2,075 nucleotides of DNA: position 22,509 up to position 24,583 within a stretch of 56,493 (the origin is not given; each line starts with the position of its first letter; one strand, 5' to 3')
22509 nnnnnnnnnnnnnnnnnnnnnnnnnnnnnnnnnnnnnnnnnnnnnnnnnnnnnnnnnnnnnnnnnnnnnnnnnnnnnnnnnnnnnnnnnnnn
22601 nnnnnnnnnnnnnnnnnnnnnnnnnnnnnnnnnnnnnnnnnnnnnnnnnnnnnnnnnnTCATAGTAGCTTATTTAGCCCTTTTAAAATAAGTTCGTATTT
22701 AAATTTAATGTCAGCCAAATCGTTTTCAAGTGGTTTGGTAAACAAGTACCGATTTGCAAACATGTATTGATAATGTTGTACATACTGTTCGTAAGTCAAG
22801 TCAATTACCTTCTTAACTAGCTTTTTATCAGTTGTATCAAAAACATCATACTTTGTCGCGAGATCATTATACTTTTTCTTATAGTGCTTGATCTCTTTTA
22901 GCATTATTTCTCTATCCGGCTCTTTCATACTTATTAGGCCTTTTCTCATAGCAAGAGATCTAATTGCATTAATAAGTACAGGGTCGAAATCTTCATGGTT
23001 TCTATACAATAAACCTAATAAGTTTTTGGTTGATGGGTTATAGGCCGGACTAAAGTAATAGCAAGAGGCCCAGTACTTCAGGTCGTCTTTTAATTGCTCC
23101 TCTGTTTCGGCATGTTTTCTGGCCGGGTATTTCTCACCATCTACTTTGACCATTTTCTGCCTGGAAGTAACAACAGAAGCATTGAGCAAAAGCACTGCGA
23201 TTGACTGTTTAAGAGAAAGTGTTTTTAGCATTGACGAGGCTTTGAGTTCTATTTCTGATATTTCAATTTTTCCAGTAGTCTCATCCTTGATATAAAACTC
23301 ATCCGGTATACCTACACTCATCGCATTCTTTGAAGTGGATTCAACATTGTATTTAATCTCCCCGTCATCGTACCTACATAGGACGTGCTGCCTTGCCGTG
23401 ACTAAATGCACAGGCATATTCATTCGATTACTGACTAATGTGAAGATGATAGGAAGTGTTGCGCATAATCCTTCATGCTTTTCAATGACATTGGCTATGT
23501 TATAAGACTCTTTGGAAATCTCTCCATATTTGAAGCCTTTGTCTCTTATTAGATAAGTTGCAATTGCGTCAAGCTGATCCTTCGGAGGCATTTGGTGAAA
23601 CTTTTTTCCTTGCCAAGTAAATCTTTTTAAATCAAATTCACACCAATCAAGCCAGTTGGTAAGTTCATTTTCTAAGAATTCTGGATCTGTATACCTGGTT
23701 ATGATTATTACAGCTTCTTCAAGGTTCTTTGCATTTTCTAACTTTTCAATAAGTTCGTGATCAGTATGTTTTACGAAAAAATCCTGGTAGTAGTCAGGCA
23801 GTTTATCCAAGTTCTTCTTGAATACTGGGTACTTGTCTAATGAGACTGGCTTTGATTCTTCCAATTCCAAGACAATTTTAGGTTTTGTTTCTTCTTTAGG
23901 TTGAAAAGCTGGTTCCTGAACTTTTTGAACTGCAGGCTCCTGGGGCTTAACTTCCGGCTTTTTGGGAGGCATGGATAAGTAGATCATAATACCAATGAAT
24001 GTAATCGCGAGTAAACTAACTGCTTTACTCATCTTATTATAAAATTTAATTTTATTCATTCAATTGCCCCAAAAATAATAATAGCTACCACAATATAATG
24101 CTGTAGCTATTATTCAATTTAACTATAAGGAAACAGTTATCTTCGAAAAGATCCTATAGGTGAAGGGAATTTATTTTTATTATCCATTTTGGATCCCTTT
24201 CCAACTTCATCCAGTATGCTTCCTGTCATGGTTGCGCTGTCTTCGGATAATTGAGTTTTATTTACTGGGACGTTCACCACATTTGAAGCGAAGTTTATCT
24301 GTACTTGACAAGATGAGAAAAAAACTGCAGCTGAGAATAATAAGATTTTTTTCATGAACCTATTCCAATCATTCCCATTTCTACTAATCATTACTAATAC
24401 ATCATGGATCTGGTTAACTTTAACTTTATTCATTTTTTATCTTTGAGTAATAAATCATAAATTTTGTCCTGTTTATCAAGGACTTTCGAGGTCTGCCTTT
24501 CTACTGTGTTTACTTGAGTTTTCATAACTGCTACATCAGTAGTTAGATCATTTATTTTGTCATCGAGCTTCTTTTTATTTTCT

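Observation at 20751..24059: Phage-borne, shell-less Rhs-tip/AHH nuclease toxin operon with a membrane-anchored transglutaminase-like partner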

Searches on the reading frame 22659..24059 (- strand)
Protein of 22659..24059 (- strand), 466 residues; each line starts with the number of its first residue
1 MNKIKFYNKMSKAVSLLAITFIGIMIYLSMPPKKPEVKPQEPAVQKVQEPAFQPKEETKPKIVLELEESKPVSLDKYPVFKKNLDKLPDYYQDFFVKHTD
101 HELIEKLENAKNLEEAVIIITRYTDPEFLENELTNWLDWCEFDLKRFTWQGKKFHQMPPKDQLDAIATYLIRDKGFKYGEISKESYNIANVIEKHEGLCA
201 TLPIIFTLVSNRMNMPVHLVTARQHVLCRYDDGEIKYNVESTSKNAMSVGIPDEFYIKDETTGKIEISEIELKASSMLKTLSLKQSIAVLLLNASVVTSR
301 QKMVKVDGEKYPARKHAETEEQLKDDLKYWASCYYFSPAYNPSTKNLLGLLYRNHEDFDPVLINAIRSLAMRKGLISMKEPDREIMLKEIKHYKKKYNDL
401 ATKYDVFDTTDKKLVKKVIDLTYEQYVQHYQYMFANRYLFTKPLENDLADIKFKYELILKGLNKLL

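Call 3: search_protein_families(library=pfam, proteins=[window:22659-24059:-], max_evalue=1)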
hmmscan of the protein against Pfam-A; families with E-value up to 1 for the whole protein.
window:22659-24059:- (466 aa): 3 families
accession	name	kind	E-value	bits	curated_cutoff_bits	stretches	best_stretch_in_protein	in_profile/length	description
PF13369.12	Transglut_core2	-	2.4e-07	30.8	23.5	1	155-232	20-100/155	Transglutaminase-like superfamily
PF02761.20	Cbl_N2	-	0.034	15.2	22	1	392-436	23-68/84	CBL proto-oncogene N-terminus, EF hand-like domain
PF01841.26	Transglut_core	-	0.24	12.1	23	1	156-223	11-78/108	Transglutaminase-like superfamily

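Call 4: search_protein_families(library=ncbifam, proteins=[window:22659-24059:-], max_evalue=1)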
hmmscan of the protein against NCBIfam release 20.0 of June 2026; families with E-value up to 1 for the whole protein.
window:22659-24059:- (466 aa): 0 families

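Call 22: find_homologous_proteins(query=window:22659-24059:-)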
Query window:22659-24059:- (466 aa): 3 proteins with E <= 0.001 among 7162 candidates.
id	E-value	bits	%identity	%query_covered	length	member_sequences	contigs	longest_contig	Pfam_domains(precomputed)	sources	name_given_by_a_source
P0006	7.2e-294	993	100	95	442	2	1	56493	PF13369.13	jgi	jgi:hypothetical protein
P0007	7.0e-117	409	45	97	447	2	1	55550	PF13369.13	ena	-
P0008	1.3e-115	405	46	95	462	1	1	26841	PF13369.13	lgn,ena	-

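Call 23: find_encoding_contigs(protein=P0007, flank=10000, max_places=3)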
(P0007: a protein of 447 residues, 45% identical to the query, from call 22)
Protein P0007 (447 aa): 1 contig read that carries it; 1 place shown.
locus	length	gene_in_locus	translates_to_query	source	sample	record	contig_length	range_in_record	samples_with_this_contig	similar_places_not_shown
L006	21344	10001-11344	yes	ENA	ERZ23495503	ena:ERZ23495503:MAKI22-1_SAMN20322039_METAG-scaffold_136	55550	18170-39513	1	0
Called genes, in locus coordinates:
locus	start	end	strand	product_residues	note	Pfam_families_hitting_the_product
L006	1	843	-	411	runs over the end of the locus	-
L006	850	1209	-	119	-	-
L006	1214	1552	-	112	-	-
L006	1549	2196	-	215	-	-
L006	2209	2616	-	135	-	-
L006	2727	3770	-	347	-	PF25209:Phage_capsid_4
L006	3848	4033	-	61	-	-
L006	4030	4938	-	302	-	-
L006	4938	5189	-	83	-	-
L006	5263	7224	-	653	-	-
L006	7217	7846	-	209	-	-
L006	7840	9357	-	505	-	PF03237:Terminase_6N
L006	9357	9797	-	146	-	-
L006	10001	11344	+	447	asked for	PF13369:Transglut_core2 (weak)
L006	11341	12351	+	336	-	-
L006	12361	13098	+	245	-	-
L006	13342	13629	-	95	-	-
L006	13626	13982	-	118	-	-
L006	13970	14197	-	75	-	-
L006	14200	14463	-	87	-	-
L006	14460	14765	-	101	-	-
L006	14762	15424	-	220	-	-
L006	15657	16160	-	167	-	-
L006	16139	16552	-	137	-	-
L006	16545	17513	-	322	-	-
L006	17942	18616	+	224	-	-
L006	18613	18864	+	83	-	-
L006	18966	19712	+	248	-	PF14337:Abi_alpha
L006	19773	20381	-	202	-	PF11195:Tad2-like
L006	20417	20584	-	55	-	PF21825:Sequestin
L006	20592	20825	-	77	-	-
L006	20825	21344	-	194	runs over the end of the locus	PF03592:Terminase_2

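Call 24: find_encoding_contigs(protein=P0008, flank=10000, max_places=3)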
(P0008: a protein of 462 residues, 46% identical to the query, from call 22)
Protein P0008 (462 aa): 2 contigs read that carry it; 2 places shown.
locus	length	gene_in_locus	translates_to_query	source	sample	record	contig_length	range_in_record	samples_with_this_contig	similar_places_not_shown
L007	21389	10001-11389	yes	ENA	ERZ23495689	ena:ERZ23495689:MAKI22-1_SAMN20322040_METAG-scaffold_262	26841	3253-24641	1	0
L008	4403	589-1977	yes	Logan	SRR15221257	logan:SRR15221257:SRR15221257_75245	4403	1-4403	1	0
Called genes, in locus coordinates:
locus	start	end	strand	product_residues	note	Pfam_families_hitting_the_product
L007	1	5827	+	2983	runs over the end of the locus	PF04002:RadC, PF28553:WH_1 (weak), PF28554:DUF8437, PF00176:SNF2-rel_dom (faint), PF28555:Helicase_dom, PF00271:Helicase_C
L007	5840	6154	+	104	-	PF12728:HTH_17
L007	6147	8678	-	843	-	PF00270:DEAD (faint), PF01443:Viral_helicase1 (faint), PF09848:SLFN-g3_helicase (weak), PF13086:AAA_11, PF13245:AAA_19, PF13604:AAA_30 (weak), PF13087:AAA_12, PF10881:DUF2726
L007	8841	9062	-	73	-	-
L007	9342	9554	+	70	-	-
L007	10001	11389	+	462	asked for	PF13369:Transglut_core2 (weak)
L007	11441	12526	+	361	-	-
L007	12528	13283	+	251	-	-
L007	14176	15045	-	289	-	-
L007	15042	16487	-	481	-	-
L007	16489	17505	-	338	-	-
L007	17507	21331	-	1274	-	PF10528:GLEYA (faint), PF07691:PA14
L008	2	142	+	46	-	?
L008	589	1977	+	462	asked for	PF13369:Transglut_core2 (weak)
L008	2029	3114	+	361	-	-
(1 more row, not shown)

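Call 32: find_related_loci(query=A1, collection=viral_contigs, flank=6000)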
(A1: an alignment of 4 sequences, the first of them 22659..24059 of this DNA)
Query A1 (466 aa) in viral_contigs; peptide patterns used: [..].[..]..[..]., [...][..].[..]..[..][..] (x = any residue, [..] = any of these).
121 stretches matched a pattern, but none encodes a relative of the query by tblastn (E <= 1e-3).

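Call 33: find_related_loci(query=A1, collection=genome_contigs, flank=8000)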
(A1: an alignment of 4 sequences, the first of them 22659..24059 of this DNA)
Query A1 (466 aa) in genome_contigs; peptide patterns used: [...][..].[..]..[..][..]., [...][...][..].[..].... (x = any residue, [..] = any of these).
67 stretches matched a pattern, but none encodes a relative of the query by tblastn (E <= 1e-3).

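Call 43: search_protein_families(library=pfam, proteins=[L006:11341-12351:+, L007:11441-12526:+, L006:12361-13098:+, L007:12528-13283:+], max_evalue=0.1)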
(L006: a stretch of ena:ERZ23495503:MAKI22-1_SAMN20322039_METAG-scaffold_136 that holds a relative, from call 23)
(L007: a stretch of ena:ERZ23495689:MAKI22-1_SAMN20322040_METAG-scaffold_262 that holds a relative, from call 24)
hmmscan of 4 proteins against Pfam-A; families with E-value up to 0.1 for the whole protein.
L006:11341-12351:+ (336 aa): 0 families

L007:11441-12526:+ (361 aa): 2 families
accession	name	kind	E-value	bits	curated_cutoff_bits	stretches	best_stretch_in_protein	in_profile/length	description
PF01464.25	SLT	-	0.0055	16.7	21.3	1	260-299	34-77/117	Transglycosylase SLT domain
PF09374.15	PG_binding_3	-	0.051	14.2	24.6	0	158-193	6-44/76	Predicted Peptidoglycan domain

L006:12361-13098:+ (245 aa): 0 families

L007:12528-13283:+ (251 aa): 0 families

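Call 44: search_protein_families(library=padloc, proteins=[window:22659-24059:-], max_evalue=0.01)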
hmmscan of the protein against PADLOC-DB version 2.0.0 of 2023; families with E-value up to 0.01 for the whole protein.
window:22659-24059:- (466 aa): 0 families

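Call 51: find_homologous_proteins(query=A1, max_evalue=0.001)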
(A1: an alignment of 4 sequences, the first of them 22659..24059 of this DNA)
Query A1 (4 sequences) (466 aa, profile of the alignment): 3 proteins with E <= 0.001 among 8000 candidates.
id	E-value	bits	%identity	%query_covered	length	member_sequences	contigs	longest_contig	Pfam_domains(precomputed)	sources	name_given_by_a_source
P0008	5.9e-244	828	46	95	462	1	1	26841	PF13369.13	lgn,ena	-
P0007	3.1e-235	800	45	97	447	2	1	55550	PF13369.13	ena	-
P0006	2.4e-228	777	100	95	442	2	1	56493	PF13369.13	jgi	jgi:hypothetical protein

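Call 61: predict_structure(alignment_id=A5)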
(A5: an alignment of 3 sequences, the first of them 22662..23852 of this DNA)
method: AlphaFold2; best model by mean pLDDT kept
length: 397 residues; sequences in the alignment: 3
mean_pLDDT: 47.4   pTM: 0.30
mean pLDDT of the five models: 47.4, 46.0, 46.0, 43.9, 42.8
residues with pLDDT >= 90: 0; 70-90: 39; 50-70: 128; < 50: 230
segments of 3 or more residues with pLDDT < 50: 14-26, 28-30, 43-45, 55-58, 101-249, 251-282, 284-288, 302-308
pLDDT, mean of each block of 10 residues (from residue 1): 55 46 44 59 53 51 53 56 59 51 39 33 32 40 33 27 31 29 31 35 28 41 35 27 39 46 34 44 49 52 48 58 70 61 72 72 55 68 75 70
secondary structure, 60 per line:
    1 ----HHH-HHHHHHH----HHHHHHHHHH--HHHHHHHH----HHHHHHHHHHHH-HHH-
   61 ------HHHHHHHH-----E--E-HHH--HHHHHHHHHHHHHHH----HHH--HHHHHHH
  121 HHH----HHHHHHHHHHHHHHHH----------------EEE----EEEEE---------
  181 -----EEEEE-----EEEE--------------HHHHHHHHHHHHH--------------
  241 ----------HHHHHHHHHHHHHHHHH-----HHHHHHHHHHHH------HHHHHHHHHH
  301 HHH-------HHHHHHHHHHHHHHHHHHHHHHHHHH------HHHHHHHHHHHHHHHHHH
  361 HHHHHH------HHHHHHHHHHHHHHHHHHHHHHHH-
elements in order: H9-15 H20-29 H32-39 H44-55 H67-74 H90-104 H114-123 H128-143 E160-162 E167-171 E186-190 E196-199 H214-226 H251-267 H273-284 H291-303 H311-336 H343-366 H373-396

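Call 63: search_solved_structures(query=A1, max_evalue=1, show_alignments=3)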
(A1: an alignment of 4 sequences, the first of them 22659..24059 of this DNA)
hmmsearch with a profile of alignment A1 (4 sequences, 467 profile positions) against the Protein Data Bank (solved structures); distinct sequences matched with E-value up to 1: 4.
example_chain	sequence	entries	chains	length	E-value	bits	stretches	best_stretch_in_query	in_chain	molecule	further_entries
8xuo_A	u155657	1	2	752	0.038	16.2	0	271-347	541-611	NRC2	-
8xuq_A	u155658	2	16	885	0.054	15.7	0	271-347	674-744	NRC2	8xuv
6pem_0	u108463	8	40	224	0.077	15.2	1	73-116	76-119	Surface presentation of antigens protein SpaP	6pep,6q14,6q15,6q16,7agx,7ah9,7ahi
8ude_A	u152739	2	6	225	0.32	13.2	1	364-447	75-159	Glutathione-S-Transferase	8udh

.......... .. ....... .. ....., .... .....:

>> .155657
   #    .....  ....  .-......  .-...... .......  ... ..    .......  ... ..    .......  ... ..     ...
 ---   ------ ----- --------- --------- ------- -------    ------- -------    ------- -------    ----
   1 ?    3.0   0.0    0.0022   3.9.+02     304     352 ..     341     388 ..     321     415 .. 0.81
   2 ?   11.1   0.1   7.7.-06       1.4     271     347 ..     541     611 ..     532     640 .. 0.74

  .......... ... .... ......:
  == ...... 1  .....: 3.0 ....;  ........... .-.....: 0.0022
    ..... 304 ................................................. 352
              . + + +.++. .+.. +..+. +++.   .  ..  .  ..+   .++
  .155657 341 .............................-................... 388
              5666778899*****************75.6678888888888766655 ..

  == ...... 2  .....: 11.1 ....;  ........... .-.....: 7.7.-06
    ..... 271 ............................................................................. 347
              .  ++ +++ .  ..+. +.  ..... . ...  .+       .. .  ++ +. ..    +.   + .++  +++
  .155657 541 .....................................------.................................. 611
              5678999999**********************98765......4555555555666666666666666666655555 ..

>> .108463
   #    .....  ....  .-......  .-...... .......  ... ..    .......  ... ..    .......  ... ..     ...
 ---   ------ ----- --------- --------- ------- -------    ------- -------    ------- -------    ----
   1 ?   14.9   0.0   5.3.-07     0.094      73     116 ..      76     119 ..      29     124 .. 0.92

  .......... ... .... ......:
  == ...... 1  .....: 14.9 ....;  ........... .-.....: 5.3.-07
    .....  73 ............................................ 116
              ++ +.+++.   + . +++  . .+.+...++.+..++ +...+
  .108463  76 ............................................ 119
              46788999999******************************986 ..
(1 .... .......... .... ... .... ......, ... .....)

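Call 89: search_protein_families(library=phrogs, proteins=[window:22659-24059:-], max_evalue=0.01)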
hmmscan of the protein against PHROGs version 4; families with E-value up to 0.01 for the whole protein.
window:22659-24059:- (466 aa): 0 families

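Call 101: predict_structure(alignment_id=A8)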
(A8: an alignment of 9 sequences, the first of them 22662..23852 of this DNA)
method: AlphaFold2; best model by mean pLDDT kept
length: 397 residues; sequences in the alignment: 9
mean_pLDDT: 79.1   pTM: 0.72
mean pLDDT of the five models: 79.1, 78.5, 77.9, 76.7, 73.7
residues with pLDDT >= 90: 103; 70-90: 215; 50-70: 43; < 50: 36
segments of 3 or more residues with pLDDT < 50: 179-191, 201-207, 233-244
pLDDT, mean of each block of 10 residues (from residue 1): 67 78 81 89 96 91 95 93 91 90 88 85 90 93 94 77 83 54 44 50 52 90 84 48 52 80 86 76 70 76 74 73 86 81 89 87 73 84 90 84
secondary structure, 60 per line:
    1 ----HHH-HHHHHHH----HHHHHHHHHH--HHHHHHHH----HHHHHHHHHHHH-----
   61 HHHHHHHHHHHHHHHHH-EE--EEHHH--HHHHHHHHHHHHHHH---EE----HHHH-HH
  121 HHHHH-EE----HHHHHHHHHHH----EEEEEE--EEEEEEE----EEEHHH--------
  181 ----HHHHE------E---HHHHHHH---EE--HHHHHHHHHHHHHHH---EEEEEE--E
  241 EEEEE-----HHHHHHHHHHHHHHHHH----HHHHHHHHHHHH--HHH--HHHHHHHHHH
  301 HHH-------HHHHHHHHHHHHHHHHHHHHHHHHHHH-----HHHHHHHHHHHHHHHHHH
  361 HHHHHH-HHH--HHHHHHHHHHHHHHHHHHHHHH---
elements in order: H9-15 H20-29 H32-39 H44-55 H61-77 H90-104 H114-117 H119-125 H133-143 E148-153 E156-162 E167-169 H185-188 H200-206 H214-228 E232-237 E240-245 H251-267 H272-283 H291-303 H311-337 H343-366 H373-394

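Call 103: fold_search(model_id=the predicted structure, library=pdb)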
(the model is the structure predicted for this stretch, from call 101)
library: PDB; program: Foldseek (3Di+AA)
matches with E <= 10: 264; with E <= 0.001: 0
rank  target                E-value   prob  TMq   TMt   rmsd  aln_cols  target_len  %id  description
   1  3re2                  1.0e-03  1.00  0.36  0.33  14.7       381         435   11  Crystal structure of menin reveals the binding site for Mixed Lineage Leukemia (MLL) protein (released 2011-07-13)
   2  8ig0_B                2.9e-03  1.00  0.31  0.26   9.7       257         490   10  Crystal structure of menin in complex with DS-1594b (released 2023-03-22)
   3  6b41                  4.9e-03  1.00  0.35  0.30  18.2       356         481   10  Menin bound to M-525 (released 2018-01-24)
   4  9z4x_B                5.9e-03  1.00  0.35  0.30  17.4       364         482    9  MENIN IN COMPLEX WITH JNJ-75276617 (Bleximenib) (released 2025-11-26)
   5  9c92_B                6.8e-03  1.00  0.33  0.28  18.3       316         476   10  Crystal structure of menin in complex with inhibitor compound 15 (released 2025-01-15)
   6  3u88_A                7.7e-03  1.00  0.34  0.29  18.2       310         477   12  Crystal structure of human menin in complex with MLL1 and LEDGF (released 2012-02-15)
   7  8ig0_C                8.5e-03  1.00  0.35  0.30  15.5       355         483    9  Crystal structure of menin in complex with DS-1594b (released 2023-03-22)
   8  4og4                  1.0e-02  1.00  0.38  0.33  17.1       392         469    9  Human menin with bound inhibitor MIV-3S (released 2014-03-05)
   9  6s2k_B                1.1e-02  1.00  0.32  0.28  19.2       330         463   10  Human Menin in complex with AJ21 (released 2021-01-13)
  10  8ig0_A                1.3e-02  1.00  0.31  0.26  18.1       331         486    9  Crystal structure of menin in complex with DS-1594b (released 2023-03-22)
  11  6s2k_A                1.5e-02  0.98  0.28  0.25  13.7       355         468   10  Human Menin in complex with AJ21 (released 2021-01-13)
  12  9c94_A                1.7e-02  1.00  0.35  0.30  17.5       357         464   10  Crystal structure of menin in complex with inhibitor compound 20 (released 2025-01-15)
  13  9z4x_C                1.7e-02  0.99  0.34  0.29  18.1       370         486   10  MENIN IN COMPLEX WITH JNJ-75276617 (Bleximenib) (released 2025-11-26)
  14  5ddc                  1.7e-02  0.99  0.33  0.29  18.3       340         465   11  Menin in complex with MI-2-3 (released 2016-07-06)
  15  8ig0_D                1.7e-02  0.96  0.28  0.24  17.5       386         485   11  Crystal structure of menin in complex with DS-1594b (released 2023-03-22)
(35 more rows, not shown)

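Call 105: fold_search(model_id=the predicted structure, library=viral)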
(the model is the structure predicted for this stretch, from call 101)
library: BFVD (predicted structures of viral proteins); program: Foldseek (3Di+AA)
matches with E <= 10: 100; with E <= 0.001: 0
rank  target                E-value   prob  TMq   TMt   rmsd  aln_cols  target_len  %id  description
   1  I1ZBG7                3.7e-01  0.93  0.20  0.25   7.0       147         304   10  (no name in the UniProt tables at hand)
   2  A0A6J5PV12            4.8e-01  0.06  0.12  0.09  20.9       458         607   10  Phage tail tape measure protein [uncultured Caudovirales phage]
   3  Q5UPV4                5.5e-01  0.82  0.17  0.30   8.6       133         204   13  Uncharacterized acetyltransferase L280 [Acanthamoeba polyphaga mimivirus]
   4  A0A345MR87            5.7e-01  0.44  0.20  0.16  15.4       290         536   11  (no name in the UniProt tables at hand)
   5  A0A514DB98            6.3e-01  0.11  0.14  0.07  20.1       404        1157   12  SF3 helicase domain-containing protein [Picornavirales sp.]
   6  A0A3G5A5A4            6.9e-01  0.13  0.14  0.18  15.1       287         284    9  Acetyltransferase [Homavirus sp.]
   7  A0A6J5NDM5            6.9e-01  0.12  0.14  0.18  21.5       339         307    8  Uncharacterized protein [uncultured Caudovirales phage]
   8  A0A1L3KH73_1          6.9e-01  0.08  0.14  0.07  26.0       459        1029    9  (no name in the UniProt tables at hand)
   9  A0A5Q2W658            7.9e-01  0.85  0.19  0.13   8.1       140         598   11  (no name in the UniProt tables at hand)
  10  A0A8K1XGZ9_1          9.4e-01  0.12  0.16  0.06  19.1       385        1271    9  (no name in the UniProt tables at hand)
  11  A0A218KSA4            1.1e+00  0.10  0.14  0.19  19.4       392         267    8  2BC protein (Fragment) [Bovine kobuvirus]
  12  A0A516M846            1.1e+00  0.05  0.12  0.09  17.7       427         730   10  (no name in the UniProt tables at hand)
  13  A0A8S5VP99            1.3e+00  0.10  0.14  0.08  17.1       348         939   11  (no name in the UniProt tables at hand)
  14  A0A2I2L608            1.6e+00  0.16  0.16  0.10  15.7       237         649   12  Serine/Threonine protein kinase [Orpheovirus IHUMI-LCC2]
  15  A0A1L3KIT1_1          1.6e+00  0.03  0.10  0.05  21.7       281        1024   13  RNA-dependent RNA polymerase (Fragment) [Wenzhou Nido-like virus 1]
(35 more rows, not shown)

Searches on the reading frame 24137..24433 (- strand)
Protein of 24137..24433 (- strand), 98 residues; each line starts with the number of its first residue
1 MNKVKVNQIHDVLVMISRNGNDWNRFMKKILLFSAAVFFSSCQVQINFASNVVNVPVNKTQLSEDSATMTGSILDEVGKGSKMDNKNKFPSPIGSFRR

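Call 3: search_protein_families(library=pfam, proteins=[window:24137-24433:-], max_evalue=1)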
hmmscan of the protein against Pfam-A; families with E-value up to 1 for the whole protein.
window:24137-24433:- (98 aa): 1 family
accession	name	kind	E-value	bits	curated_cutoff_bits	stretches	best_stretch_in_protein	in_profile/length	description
PF25269.1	DUF7867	-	0.056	13.3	27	1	2-69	135-201/283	Domain of unknown function (DUF7867)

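Call 4: search_protein_families(library=ncbifam, proteins=[window:24137-24433:-], max_evalue=1)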
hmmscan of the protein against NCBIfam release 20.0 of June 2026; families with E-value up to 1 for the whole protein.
window:24137-24433:- (98 aa): 0 families

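Call 44: search_protein_families(library=padloc, proteins=[window:24137-24433:-], max_evalue=0.01)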
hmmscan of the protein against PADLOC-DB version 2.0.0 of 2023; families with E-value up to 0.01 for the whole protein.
window:24137-24433:- (98 aa): 0 families

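Call 89: search_protein_families(library=phrogs, proteins=[window:24137-24433:-], max_evalue=0.01)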
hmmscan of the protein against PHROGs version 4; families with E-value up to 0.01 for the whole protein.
window:24137-24433:- (98 aa): 0 families
